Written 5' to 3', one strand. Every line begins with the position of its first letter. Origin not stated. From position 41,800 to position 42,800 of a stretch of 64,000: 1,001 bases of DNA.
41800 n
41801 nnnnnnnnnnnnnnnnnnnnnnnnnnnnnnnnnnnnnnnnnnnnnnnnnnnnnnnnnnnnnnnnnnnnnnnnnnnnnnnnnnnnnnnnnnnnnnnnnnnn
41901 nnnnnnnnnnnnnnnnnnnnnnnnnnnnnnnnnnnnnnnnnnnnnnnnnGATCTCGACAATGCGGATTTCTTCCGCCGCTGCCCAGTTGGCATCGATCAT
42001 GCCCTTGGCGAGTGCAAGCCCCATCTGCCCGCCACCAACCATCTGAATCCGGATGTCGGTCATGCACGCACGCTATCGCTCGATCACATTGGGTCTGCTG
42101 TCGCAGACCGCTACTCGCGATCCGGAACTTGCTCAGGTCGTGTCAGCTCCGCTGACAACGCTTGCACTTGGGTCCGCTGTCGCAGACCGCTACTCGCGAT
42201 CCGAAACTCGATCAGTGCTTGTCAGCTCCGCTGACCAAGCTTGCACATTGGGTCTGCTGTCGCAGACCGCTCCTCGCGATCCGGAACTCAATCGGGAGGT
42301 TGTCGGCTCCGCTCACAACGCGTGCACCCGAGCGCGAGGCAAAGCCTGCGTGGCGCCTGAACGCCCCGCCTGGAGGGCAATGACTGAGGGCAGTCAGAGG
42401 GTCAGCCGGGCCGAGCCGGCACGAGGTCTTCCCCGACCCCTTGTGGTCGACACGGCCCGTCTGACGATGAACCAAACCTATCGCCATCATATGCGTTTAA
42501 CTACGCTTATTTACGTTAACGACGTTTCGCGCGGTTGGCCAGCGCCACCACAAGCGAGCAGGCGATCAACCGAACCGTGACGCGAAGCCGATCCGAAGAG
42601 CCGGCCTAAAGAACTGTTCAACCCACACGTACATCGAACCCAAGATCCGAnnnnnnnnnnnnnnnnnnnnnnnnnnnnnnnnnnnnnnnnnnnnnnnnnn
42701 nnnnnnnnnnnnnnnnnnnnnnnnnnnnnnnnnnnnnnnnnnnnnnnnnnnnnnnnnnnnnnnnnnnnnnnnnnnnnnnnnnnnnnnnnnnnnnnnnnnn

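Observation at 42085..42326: Family of ~80-bp hairpin-bearing intergenic repeats: three tandem copies upstream of proC plus a dispersed copy 19 kb away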

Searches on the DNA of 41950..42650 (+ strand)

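Call 11: search_rna_families(source=window, start=41950, end=42650, threshold=evalue, max_evalue=10)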
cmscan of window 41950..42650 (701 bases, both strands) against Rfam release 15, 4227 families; matches with E-value up to 10: 1.
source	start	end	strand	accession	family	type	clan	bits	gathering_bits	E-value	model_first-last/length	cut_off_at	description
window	42385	42465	-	RF02221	sRNA-Xcc1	Gene; sRNA;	-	17.1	53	4.7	1-87/87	no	sRNA-Xcc1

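Call 73: search_dna_similar(query=window:42075-42335:+, collection=plasmids, mode=distant, max_evalue=0.001, max_rows=10)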
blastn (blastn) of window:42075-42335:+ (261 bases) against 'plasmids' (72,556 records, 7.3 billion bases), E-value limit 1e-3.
No match.

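Call 74: search_dna_similar(query=window:42075-42335:+, collection=phages, mode=distant, max_evalue=0.001, max_rows=10)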
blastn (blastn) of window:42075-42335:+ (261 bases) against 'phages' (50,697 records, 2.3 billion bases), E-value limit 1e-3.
No match.
